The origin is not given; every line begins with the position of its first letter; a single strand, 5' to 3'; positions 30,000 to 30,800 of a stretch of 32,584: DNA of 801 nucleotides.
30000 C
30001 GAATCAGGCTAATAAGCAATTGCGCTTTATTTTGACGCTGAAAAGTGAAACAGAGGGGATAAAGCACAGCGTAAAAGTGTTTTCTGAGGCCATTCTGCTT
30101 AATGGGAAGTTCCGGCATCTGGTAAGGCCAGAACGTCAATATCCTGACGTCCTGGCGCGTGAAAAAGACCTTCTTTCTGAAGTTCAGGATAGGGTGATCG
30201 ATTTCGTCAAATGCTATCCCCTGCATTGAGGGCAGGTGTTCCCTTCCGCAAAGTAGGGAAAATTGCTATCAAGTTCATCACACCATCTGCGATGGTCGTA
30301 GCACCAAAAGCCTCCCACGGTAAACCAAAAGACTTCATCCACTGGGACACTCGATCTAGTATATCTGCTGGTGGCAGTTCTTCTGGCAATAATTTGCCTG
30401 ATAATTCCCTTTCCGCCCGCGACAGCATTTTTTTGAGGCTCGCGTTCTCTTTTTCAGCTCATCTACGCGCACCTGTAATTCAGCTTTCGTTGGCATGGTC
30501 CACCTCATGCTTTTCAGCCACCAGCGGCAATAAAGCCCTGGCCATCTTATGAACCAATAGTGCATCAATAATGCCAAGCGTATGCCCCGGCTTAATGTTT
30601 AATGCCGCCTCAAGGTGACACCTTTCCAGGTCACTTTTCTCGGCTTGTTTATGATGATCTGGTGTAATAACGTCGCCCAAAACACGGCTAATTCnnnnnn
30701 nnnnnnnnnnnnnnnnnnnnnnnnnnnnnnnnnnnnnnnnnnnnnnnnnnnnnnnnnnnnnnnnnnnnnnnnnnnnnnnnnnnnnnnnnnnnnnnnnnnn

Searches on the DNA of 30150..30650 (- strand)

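Call 3: search_dna_similar(query=window:30150-30650:-, collection=ecoli_genomes, mode=near, max_rows=30)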
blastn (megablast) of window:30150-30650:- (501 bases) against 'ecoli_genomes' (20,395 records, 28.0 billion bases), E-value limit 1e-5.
Records with a match: 360; places in all: 363; records where one place covers at least 80% of the query: 137.
Genomes with a match: 352 of 5426; with a place that covers at least 80% of the query: 135. Places per genome that has any: lowest 1, median 1, highest 2. On chromosomes: 5 places; on plasmids: 358.
Best place of each record, by identity: >=99% 51; 95-99% 164; 90-95% 134; 80-90% 11.
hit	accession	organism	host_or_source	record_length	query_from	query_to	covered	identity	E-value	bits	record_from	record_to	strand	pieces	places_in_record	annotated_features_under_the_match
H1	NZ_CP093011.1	Escherichia coli strain 131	Homo sapiens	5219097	1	501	100%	99.8%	0e+0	920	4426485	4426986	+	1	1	hypothetical protein (x2)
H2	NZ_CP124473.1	Escherichia coli strain AVS0973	wastewater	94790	1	501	100%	99.8%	0e+0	920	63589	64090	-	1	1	hypothetical protein (x2)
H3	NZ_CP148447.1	Escherichia coli strain Z1323CEC0010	Chicken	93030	1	501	100%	99.8%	0e+0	920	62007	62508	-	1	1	hypothetical protein (x2)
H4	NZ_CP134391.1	Escherichia coli strain TUM10828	Homo sapiens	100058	1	501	100%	99.8%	0e+0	920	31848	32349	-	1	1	hypothetical protein (x2)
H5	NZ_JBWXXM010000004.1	Escherichia coli strain GPEC128-620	chicken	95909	1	501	100%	99.8%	0e+0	920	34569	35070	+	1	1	hypothetical protein (x2)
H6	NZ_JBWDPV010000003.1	Escherichia coli strain HCP5S3_I2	Sus scrofa domesticus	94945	1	501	100%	99.8%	0e+0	920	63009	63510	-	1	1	hypothetical protein (x2)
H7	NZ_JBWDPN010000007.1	Escherichia coli strain LCP30S3_I5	Sus scrofa domesticus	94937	1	501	100%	99.8%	0e+0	920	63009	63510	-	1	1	hypothetical protein (x2)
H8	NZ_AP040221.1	Escherichia coli strain NR329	Homo sapiens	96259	1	501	100%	99.8%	0e+0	920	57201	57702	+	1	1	hypothetical protein (x2)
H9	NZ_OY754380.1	Escherichia coli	-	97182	1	501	100%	99.8%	0e+0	920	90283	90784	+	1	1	hypothetical protein (x2)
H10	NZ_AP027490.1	Escherichia coli strain LR-21-1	Homo sapiens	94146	1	501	100%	99.6%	0e+0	915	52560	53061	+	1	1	hypothetical protein (x2)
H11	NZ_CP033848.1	Escherichia coli strain FDAARGOS_497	Homo sapiens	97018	1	501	100%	99.2%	0e+0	905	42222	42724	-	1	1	antitoxin PHD | hypothetical protein (x2)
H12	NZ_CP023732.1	Escherichia coli strain FORC 064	cucumber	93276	1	501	100%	97.8%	0e+0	867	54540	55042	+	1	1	hypothetical protein (x3)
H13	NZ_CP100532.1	Escherichia coli strain LH10-b-1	Gallus gallus domesticus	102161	1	501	100%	97.8%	0e+0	867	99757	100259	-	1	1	hypothetical protein (x3)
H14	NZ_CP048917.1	Escherichia coli strain E2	Homo sapiens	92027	1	501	100%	97.8%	0e+0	867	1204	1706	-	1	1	hypothetical protein (x3)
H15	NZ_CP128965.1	Escherichia coli strain TUM1887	missing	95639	1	501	100%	97.8%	0e+0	867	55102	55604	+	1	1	hypothetical protein (x3)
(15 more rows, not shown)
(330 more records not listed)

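Call 4: search_dna_similar(query=window:30150-30650:-, collection=phages, mode=distant, max_rows=30)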
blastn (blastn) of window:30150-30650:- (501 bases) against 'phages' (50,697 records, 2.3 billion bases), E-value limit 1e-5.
Records with a match: 16; places in all: 16; records where one place covers at least 80% of the query: 4.
Best place of each record, by identity: 95-99% 6; 90-95% 10.
By first word of the organism name: Escherichia 11; Enterobacteria 2; Salmonella 2; Punavirus 1.
By host as written in the record: Escherichia coli 7; - 5; Escherichia coli C600 2; Salmonella enterica subsp. enterica serovar Indiana J46 2.
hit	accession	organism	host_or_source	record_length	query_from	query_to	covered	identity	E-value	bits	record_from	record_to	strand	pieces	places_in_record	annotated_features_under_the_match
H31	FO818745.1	Escherichia phage RCS47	Escherichia coli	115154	1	501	100%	97.8%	0e+0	851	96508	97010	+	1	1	putative morphogenetic protein | conserved protein of unknown function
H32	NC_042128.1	Escherichia phage RCS47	Escherichia coli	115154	1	501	100%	97.8%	0e+0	851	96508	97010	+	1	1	putative morphogenetic protein | hypothetical protein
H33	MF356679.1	Escherichia phage D6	Escherichia coli C600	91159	1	501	100%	95.0%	0e+0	792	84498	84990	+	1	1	hypothetical protein (x3)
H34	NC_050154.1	Escherichia phage D6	Escherichia coli C600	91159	1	501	100%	95.0%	0e+0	792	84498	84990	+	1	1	hypothetical protein (x3)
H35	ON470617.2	Escherichia phage vB_EcoM-813R1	Escherichia coli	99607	1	136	27%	98.5%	3e-60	237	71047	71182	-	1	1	hypothetical protein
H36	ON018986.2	Escherichia phage JL22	Escherichia coli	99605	1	136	27%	97.8%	1e-58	233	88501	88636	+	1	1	eaA: EaA protein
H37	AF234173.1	Escherichia phage P1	-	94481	1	136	27%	94.9%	4e-53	214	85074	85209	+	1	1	pmgU: PmgU | pmgT: PmgT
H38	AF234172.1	Escherichia phage P1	-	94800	1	136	27%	94.9%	4e-53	214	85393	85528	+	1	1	pmgU: PmgU | pmgT: PmgT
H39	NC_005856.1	Escherichia phage P1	Escherichia coli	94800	1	136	27%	94.9%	4e-53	214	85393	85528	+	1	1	pmgU: PmgU | pmgT: PmgT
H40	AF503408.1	Enterobacteria phage P7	-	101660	1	133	27%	94.0%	2e-50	205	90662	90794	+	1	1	upf89.5: Upf89.5 | upf90.5: Upf90.5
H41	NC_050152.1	Enterobacteria phage P7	-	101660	1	133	27%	94.0%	2e-50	205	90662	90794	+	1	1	upf89.5: Upf89.5 | upf90.5: Upf90.5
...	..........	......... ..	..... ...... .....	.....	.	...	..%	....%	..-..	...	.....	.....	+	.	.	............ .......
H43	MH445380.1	Escherichia phage P1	Escherichia coli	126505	1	133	27%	93.2%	8e-49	200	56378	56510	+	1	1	hypothetical protein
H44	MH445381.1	Escherichia phage P1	Escherichia coli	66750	1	133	27%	93.2%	8e-49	200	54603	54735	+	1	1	hypothetical protein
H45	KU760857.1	Salmonella phage SJ46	Salmonella enterica subsp. enterica ...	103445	1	133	27%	93.2%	8e-49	200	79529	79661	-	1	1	hypothetical protein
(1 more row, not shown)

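Call 5: get_annotated_region(hit=H2, flank=1500)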
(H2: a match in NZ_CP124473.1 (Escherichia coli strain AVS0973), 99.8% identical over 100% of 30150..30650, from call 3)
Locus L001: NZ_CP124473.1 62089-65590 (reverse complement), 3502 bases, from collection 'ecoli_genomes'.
description: Escherichia coli strain AVS0973 plasmid pAVS0973-B, complete sequence
organism: Escherichia coli strain AVS0973 (NCBI taxid 562)
replicon: plasmid pAVS0973-B; assembly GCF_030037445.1
host: -; source: wastewater; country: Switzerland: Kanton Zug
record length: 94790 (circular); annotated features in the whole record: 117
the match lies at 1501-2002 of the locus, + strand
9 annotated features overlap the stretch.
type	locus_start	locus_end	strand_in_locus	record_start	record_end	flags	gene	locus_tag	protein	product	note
CDS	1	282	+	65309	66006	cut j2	-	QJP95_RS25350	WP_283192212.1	IS1-like element IS1B family transposase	programmed frameshift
CDS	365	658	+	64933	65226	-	-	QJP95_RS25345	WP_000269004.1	hypothetical protein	-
CDS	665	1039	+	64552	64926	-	-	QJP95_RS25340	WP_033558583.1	hypothetical protein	-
CDS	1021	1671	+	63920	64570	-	-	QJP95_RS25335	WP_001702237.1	hypothetical protein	-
CDS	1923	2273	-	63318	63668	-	-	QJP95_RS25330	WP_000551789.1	hypothetical protein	-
CDS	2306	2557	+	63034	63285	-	-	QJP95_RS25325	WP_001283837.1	DNA polymerase III subunit theta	-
CDS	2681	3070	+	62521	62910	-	-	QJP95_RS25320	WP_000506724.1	S24 family peptidase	-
CDS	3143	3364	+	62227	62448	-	-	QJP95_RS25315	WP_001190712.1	type II toxin-antitoxin system Phd/YefM family antitoxin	-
CDS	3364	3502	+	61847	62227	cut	-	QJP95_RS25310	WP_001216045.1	type II toxin-antitoxin system death-on-curing family toxin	-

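Call 6: get_annotated_region(hit=H12, flank=1500)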
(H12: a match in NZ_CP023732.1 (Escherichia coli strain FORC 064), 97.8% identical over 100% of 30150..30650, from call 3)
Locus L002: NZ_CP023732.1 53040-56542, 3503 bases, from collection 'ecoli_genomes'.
description: Escherichia coli strain FORC 064 plasmid pFORC64.1, complete sequence
organism: Escherichia coli strain FORC 064 (NCBI taxid 562)
replicon: plasmid pFORC64.1; assembly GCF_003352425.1
host: -; source: cucumber; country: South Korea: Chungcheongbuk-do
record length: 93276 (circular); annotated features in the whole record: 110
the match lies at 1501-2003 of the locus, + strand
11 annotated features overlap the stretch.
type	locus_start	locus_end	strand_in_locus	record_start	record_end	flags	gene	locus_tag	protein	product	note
CDS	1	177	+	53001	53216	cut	-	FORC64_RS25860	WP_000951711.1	hypothetical protein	-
CDS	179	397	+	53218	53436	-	-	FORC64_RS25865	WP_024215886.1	DUF4014 family protein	-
CDS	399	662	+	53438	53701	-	-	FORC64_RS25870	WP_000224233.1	hypothetical protein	-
CDS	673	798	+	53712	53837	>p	-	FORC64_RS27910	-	hypothetical protein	incomplete; partial in the middle of a contig; missing C-terminus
CDS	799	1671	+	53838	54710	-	-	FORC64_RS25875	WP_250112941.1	hypothetical protein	-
CDS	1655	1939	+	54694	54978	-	-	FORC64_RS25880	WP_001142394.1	hypothetical protein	-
CDS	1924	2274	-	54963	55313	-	-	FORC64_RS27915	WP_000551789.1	hypothetical protein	-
CDS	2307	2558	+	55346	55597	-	-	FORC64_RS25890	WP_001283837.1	DNA polymerase III subunit theta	-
CDS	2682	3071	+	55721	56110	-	-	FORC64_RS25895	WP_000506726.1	S24 family peptidase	-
CDS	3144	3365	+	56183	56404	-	-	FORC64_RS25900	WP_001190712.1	type II toxin-antitoxin system Phd/YefM family antitoxin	-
CDS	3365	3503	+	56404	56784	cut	-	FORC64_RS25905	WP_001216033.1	type II toxin-antitoxin system death-on-curing family toxin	-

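Call 7: get_annotated_region(hit=H33, flank=1500)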
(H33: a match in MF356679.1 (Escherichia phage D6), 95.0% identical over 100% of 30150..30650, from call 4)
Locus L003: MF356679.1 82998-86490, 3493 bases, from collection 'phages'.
description: Escherichia phage D6, complete genome.
organism: Escherichia phage D6 (NCBI taxid 2014434)
taxonomy: Viruses; Duplodnaviria; Heunggongvirae; Uroviricota; Caudoviricetes
host: Escherichia coli C600; source: -; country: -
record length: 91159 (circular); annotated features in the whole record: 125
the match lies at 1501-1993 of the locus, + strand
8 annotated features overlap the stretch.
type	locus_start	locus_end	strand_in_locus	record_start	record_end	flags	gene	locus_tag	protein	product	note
CDS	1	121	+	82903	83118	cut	-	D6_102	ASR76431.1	hypothetical protein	orf102 protein; similar to gp52 of phage phiV10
CDS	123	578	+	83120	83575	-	-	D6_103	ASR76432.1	hypothetical protein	orf103 protein; similar to gpL0067 of phage 933W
CDS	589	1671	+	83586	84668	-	-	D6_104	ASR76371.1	hypothetical protein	similar to P1 gene pmgU; orf104 protein; putative morphogenetic function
CDS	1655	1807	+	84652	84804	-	-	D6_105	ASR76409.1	hypothetical protein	orf105 protein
CDS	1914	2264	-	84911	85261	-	-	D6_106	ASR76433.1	hypothetical protein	orf106 protein; similar to EC725RCS47_p0100 protein of phage RCS47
CDS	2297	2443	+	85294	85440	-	-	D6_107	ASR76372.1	DNA polymerase III theta subunit-like protein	similar to P1 gene hot; orf107 protein; similar to theta subunit of DNA polymerase III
CDS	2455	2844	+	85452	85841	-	-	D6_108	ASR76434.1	DNA polymerase V umuD-like protein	similar to P1 gene humD; orf108 protein; similar to umuD' subunit of E. coli DNA polymerase V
CDS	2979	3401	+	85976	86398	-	-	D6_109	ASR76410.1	hypothetical protein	orf109 protein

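Call 8: get_annotated_region(hit=H31, flank=1500)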
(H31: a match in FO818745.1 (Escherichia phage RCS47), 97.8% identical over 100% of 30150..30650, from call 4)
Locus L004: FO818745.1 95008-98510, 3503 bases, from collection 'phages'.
description: Escherichia phage RCS47, complete genome.
organism: Escherichia phage RCS47 (NCBI taxid 1590550)
taxonomy: Viruses; Duplodnaviria; Heunggongvirae; Uroviricota; Caudoviricetes; Punavirus; Punavirus RCS47
host: Escherichia coli; source: -; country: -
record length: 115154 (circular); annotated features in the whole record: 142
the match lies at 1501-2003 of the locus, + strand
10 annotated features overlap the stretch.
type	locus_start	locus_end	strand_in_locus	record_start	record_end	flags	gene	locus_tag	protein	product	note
CDS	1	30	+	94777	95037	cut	-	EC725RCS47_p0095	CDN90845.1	conserved protein of unknown function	Evidence 4 : Homologs of previously reported genes of unknown function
CDS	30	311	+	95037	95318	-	-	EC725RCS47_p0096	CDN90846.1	putative RNA-binding protein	Evidence 3 : Function proposed based on presence of conserved amino acid motif, structural feature or limited homology; ...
CDS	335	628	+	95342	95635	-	-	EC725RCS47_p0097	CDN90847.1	conserved protein of unknown function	Evidence 4 : Homologs of previously reported genes of unknown function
CDS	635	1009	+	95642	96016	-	-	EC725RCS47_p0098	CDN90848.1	conserved protein of unknown function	Evidence 4 : Homologs of previously reported genes of unknown function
CDS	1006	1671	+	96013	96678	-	-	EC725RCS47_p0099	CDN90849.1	putative morphogenetic protein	Evidence 3 : Function proposed based on presence of conserved amino acid motif, structural feature or limited homology; ...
CDS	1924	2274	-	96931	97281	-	-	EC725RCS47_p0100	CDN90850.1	conserved protein of unknown function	Evidence 4 : Homologs of previously reported genes of unknown function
CDS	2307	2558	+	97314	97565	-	hot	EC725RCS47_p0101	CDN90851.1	DNA polymerase III subunit theta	Evidence 2b : Function of strongly homologous gene; Product type e : enzyme; 8.1 : DNA replication, recombination, and ...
CDS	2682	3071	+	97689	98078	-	humD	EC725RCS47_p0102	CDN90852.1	DNA repair protein HumD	Evidence 2b : Function of strongly homologous gene; PubMedId : 9734356, 9864328; Product type e : enzyme; 8.1 : DNA ...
CDS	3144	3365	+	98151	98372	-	phd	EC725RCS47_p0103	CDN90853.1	Antitoxin Phd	Evidence 1c : Function experimentally demonstrated in the studied genus; PubMedId : 8411153, 15489417, 7724551, ...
CDS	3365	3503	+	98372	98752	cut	doc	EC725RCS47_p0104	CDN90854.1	Toxin Doc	Evidence 1c : Function experimentally demonstrated in the studied genus; PubMedId : 8411153, 15489417, 9829946, ...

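Call 11: search_dna_similar(query=window:30415-30496:-, collection=ecoli_genomes, mode=near, max_rows=60, rows=spread)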
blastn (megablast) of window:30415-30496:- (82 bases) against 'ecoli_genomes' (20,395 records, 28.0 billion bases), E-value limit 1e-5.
Records with a match: 82; places in all: 82; records where one place covers at least 80% of the query: 82.
Genomes with a match: 82 of 5426; with a place that covers at least 80% of the query: 82. Places per genome that has any: lowest 1, median 1, highest 1. On chromosomes: 1 places; on plasmids: 81.
Best place of each record, by identity: >=99% 11; 95-99% 71.
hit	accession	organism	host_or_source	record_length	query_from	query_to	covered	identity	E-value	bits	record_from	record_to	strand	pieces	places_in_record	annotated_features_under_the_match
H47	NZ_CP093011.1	Escherichia coli strain 131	Homo sapiens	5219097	1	82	100%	100.0%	2e-34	152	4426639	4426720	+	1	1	hypothetical protein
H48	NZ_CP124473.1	Escherichia coli strain AVS0973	wastewater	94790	1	82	100%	100.0%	2e-34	152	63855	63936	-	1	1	hypothetical protein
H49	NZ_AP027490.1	Escherichia coli strain LR-21-1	Homo sapiens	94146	1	82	100%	100.0%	2e-34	152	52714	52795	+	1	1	hypothetical protein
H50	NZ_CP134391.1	Escherichia coli strain TUM10828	Homo sapiens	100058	1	82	100%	100.0%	2e-34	152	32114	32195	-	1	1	hypothetical protein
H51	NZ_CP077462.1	Escherichia coli O111:NM strain 14614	Homo sapiens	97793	1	82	100%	100.0%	2e-34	152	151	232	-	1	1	hypothetical protein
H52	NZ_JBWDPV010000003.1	Escherichia coli strain HCP5S3_I2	Sus scrofa domesticus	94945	1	82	100%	100.0%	2e-34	152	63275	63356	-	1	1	hypothetical protein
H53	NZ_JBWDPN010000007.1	Escherichia coli strain LCP30S3_I5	Sus scrofa domesticus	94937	1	82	100%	100.0%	2e-34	152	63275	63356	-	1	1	hypothetical protein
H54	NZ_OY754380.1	Escherichia coli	-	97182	1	82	100%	100.0%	2e-34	152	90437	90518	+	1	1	hypothetical protein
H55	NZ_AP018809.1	Escherichia coli strain E2865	Bos taurus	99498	1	82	100%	98.8%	8e-33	147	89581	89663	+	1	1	hypothetical protein (x2)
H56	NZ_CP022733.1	Escherichia coli strain SA186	Homo sapiens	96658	1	82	100%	98.8%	8e-33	147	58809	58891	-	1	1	hypothetical protein (x2)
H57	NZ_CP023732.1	Escherichia coli strain FORC 064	cucumber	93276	1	82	100%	98.8%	8e-33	147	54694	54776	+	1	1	hypothetical protein (x2)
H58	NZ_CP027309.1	Escherichia coli strain 2015C-3108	Homo sapiens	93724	1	82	100%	98.8%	8e-33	147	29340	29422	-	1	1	hypothetical protein (x2)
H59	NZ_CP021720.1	Escherichia coli strain AR_0128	missing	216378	1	82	100%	98.8%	8e-33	147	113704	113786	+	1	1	hypothetical protein (x2)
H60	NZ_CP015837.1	Escherichia coli strain MS6198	Homo sapiens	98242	1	82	100%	98.8%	8e-33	147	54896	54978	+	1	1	hypothetical protein (x2)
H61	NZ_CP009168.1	Escherichia coli 1303 strain 1303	Bos taurus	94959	1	82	100%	98.8%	8e-33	147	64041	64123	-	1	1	hypothetical protein (x2)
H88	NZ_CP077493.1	Escherichia coli O111:H11 strain 88-19539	bovine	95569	1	82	100%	98.8%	8e-33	147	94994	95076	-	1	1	hypothetical protein (x2)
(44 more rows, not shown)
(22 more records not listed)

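Call 12: get_annotated_region(hit=H11, flank=300)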
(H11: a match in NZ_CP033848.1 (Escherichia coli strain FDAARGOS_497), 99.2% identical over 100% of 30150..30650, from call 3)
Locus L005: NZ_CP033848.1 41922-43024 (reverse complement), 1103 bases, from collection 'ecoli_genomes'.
description: Escherichia coli strain FDAARGOS_497 plasmid unnamed2, complete sequence
organism: Escherichia coli strain FDAARGOS_497 (NCBI taxid 562)
replicon: plasmid unnamed2; assembly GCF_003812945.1
host: Homo sapiens; source: UCC isolate; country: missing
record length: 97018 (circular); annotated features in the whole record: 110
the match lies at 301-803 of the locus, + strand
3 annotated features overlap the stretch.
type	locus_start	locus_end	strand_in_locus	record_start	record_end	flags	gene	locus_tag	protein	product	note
CDS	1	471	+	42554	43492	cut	-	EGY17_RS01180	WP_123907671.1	hypothetical protein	-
CDS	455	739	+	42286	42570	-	-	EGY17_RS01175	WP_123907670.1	antitoxin PHD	-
CDS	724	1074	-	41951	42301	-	-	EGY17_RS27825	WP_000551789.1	hypothetical protein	-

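Call 13: get_annotated_region(hit=H10, flank=300)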
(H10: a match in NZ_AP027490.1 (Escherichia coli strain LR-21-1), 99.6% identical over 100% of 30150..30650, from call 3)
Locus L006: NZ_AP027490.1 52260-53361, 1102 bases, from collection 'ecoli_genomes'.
description: Escherichia coli strain LR-21-1 plasmid pLR-21-1_3, complete sequence
organism: Escherichia coli strain LR-21-1 (NCBI taxid 562)
replicon: plasmid pLR-21-1_3; assembly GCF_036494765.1
host: Homo sapiens; source: feces; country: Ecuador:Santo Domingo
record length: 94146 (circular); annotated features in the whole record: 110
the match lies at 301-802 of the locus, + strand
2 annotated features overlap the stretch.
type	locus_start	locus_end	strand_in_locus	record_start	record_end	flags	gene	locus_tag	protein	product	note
CDS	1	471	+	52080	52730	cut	-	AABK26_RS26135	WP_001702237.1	hypothetical protein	-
CDS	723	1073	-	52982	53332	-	-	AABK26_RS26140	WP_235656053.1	hypothetical protein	-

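Call 14: get_annotated_region(hit=H1, flank=300)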
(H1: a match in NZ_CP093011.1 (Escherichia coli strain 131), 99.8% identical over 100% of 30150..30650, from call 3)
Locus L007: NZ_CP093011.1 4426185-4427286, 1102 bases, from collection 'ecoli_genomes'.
description: Escherichia coli strain 131 chromosome, complete genome
organism: Escherichia coli strain 131 (NCBI taxid 562)
replicon: chromosome; assembly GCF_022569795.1
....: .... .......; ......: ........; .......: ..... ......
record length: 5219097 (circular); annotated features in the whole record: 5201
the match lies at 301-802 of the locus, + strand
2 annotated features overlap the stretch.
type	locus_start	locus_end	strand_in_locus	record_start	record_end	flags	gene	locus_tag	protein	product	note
CDS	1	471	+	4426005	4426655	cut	-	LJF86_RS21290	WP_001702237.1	hypothetical protein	-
CDS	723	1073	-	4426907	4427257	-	-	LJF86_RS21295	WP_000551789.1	hypothetical protein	-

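Call 15: get_annotated_region(hit=H51, flank=500)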
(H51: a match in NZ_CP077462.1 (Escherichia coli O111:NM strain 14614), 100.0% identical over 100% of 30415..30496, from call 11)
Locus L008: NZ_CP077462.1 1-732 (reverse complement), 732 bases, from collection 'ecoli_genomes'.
description: Escherichia coli O111:NM strain 14614 plasmid pIDPH14614-2, complete sequence
organism: Escherichia coli O111:NM strain 14614 (NCBI taxid 373045)
replicon: plasmid pIDPH14614-2; assembly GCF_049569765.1
host: Homo sapiens; source: missing; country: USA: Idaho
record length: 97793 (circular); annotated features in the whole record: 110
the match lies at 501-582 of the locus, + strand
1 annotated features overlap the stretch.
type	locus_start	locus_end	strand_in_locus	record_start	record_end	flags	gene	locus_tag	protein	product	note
CDS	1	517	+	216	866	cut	-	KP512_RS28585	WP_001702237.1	hypothetical protein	-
